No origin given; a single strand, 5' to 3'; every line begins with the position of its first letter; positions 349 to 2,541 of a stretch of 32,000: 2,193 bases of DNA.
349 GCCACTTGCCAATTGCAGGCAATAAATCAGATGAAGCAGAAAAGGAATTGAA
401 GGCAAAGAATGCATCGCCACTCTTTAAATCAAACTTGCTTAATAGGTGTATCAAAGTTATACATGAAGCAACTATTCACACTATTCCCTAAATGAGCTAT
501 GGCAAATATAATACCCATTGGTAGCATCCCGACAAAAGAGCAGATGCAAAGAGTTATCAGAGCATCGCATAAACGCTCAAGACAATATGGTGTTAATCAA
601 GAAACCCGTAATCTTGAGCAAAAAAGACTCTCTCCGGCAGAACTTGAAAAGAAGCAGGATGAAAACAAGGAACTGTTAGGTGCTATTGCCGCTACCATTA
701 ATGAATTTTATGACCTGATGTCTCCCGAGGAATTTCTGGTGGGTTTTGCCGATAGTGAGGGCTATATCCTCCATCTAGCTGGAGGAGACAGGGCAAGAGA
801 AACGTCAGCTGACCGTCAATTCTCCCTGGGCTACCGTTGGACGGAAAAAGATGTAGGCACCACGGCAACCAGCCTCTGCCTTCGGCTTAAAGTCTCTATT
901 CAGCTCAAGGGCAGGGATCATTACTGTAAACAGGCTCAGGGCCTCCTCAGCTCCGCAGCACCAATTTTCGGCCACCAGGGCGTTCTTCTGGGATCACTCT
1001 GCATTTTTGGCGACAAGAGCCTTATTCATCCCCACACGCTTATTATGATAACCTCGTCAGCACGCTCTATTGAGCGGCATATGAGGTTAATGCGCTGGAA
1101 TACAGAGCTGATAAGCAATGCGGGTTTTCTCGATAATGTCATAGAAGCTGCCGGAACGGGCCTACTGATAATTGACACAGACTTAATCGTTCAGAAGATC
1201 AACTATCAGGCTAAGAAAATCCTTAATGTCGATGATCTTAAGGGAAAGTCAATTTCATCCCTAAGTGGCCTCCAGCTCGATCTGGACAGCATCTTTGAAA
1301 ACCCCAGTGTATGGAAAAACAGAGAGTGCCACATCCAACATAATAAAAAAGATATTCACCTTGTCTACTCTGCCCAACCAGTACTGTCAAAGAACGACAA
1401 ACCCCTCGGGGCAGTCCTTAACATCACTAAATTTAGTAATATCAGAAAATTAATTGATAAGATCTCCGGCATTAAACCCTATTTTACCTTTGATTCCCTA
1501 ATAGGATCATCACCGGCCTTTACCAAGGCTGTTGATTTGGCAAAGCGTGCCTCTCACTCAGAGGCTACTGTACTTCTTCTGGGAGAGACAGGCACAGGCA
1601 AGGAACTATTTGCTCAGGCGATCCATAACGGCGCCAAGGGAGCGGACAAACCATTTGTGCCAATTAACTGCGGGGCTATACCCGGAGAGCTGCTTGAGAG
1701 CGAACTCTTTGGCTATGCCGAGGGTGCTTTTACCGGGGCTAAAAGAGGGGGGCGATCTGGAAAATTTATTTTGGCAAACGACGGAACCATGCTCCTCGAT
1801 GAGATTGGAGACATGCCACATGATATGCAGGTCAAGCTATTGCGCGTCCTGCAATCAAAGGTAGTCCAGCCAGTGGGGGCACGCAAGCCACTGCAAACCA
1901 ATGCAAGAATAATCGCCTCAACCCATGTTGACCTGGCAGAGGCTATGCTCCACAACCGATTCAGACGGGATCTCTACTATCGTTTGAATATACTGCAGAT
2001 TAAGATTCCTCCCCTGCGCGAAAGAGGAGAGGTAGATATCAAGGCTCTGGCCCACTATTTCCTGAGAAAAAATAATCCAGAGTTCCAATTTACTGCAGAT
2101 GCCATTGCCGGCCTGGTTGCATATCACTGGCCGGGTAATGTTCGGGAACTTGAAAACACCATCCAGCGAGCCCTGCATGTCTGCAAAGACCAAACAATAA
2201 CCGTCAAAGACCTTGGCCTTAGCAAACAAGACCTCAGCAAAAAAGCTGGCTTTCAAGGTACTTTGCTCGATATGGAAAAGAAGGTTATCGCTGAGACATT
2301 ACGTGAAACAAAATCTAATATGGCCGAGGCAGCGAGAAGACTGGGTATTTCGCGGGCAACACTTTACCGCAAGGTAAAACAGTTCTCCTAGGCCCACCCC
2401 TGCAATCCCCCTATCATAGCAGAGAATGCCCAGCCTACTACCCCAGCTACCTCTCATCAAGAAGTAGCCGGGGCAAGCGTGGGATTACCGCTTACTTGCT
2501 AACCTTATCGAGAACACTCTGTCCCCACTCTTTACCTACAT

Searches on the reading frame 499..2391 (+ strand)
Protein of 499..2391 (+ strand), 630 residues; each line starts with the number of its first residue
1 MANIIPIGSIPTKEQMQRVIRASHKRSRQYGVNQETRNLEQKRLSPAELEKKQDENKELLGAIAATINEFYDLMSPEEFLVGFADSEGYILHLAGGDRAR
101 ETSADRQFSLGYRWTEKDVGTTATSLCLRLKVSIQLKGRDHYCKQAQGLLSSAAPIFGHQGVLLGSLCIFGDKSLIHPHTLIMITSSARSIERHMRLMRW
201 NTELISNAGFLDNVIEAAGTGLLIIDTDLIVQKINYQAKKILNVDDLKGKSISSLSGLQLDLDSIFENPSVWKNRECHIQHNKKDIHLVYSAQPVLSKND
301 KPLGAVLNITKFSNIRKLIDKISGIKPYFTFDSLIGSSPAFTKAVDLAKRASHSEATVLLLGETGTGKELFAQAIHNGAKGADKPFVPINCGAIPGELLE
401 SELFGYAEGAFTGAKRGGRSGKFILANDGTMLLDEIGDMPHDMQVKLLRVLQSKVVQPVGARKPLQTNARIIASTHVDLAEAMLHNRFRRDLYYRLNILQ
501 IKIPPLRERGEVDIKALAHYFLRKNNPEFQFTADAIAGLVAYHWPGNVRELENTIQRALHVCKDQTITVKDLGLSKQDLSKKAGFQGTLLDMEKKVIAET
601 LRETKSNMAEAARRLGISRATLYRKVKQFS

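Call 12: search_protein_families(library=pfam, proteins=[window:499-2391:+])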
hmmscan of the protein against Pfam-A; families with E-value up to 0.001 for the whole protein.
window:499-2391:+ (630 aa): 6 families
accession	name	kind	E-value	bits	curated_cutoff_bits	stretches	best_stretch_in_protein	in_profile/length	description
PF00158.32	Sigma54_activat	-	2.1e-64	216.7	20.2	1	334-501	1-167/168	Sigma-54 interaction domain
PF25601.1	AAA_lid_14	-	2.4e-18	66.2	27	1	507-573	1-71/87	AAA+ ATPase lid domain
PF14532.12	Sigma54_activ_2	-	4.5e-18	66.2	25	1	335-506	1-138/138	Sigma-54 interaction domain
PF02954.25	HTH_8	-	3.8e-12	46.2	22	1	591-629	4-42/42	Bacterial regulatory protein, Fis family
PF18024.7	HTH_50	-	7.3e-05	22.8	27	1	591-629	10-47/50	Helix-turn-helix domain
PF07724.20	AAA_2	-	0.00093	19.7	27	0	355-484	3-132/166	AAA domain (Cdc48 subfamily)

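Call 14: search_protein_families(library=ncbifam, proteins=[window:499-2391:+])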
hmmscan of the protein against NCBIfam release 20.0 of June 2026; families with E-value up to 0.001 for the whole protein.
window:499-2391:+ (630 aa): 29 families (the best 25 are shown)
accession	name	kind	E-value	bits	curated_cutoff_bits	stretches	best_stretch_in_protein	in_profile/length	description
NF041552.1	TF_PrdR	equivalog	4.6e-105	352.1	795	1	210-629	135-576/577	sigma-54 dependent transcriptional regulator PrdR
NF008485.2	PRK11388.1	equivalog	4.3e-99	332.6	551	1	44-629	45-635/643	dihydroxyacetone kinase operon transcriptional regulator DhaR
TIGR02915.1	PEP_resp_reg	equivalog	6.5e-91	305.4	502.6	1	330-628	137-441/445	PEP-CTERM-box response regulator transcription factor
TIGR01817.1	nifA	equivalog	1.2e-85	288.3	528.85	1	331-597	195-461/534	nif-specific transcriptional activator NifA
TIGR02329.1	propionate_PrpR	equivalog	1.8e-85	287.5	499.2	1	288-627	168-525/526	propionate catabolism operon regulatory protein PrpR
NF011953.0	PRK15424.1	equivalog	3.9e-85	286.5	703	1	288-628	178-533/538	propionate catabolism operon regulatory protein PrpR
NF003451.0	PRK05022.1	equivalog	3.5e-83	280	476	1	333-628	191-507/512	nitric oxide reductase transcriptional regulator NorR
TIGR01818.1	ntrC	equivalog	4.5e-81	273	558.6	1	333-573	135-378/463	nitrogen regulation protein NR(I)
NF050807.1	TransRegFlbDCaul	equivalog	1.2e-78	265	750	1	333-629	119-438/454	sigma-54-dependent transcriptional regulator FlbD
NF038308.1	RNA_repair_RtcR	equivalog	2.2e-77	261.1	650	1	326-606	174-488/530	RNA repair transcriptional activator RtcR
NF007689.0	PRK10365.1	equivalog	8e-77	258.9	760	1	333-626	140-439/441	sigma-54-dependent response regulator transcription factor ZraR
NF008469.0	PRK11361.1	equivalog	1.8e-76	257.7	714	1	328-629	139-454/461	acetoacetate metabolism transcriptional regulator AtoC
NF049963.1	RespRegFlgRCampy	domain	7.4e-76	255.7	750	1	333-629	135-427/429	fla regulon two-component system response regulator FlgR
NF011695.0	PRK15115.1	equivalog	1.7e-75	254.5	763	1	332-625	135-432/445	two-component system response regulator GlrR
NF011958.0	PRK15429.1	equivalog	2.7e-70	237.8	830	1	330-629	377-684/692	formate hydrogenlyase transcriptional activator FlhA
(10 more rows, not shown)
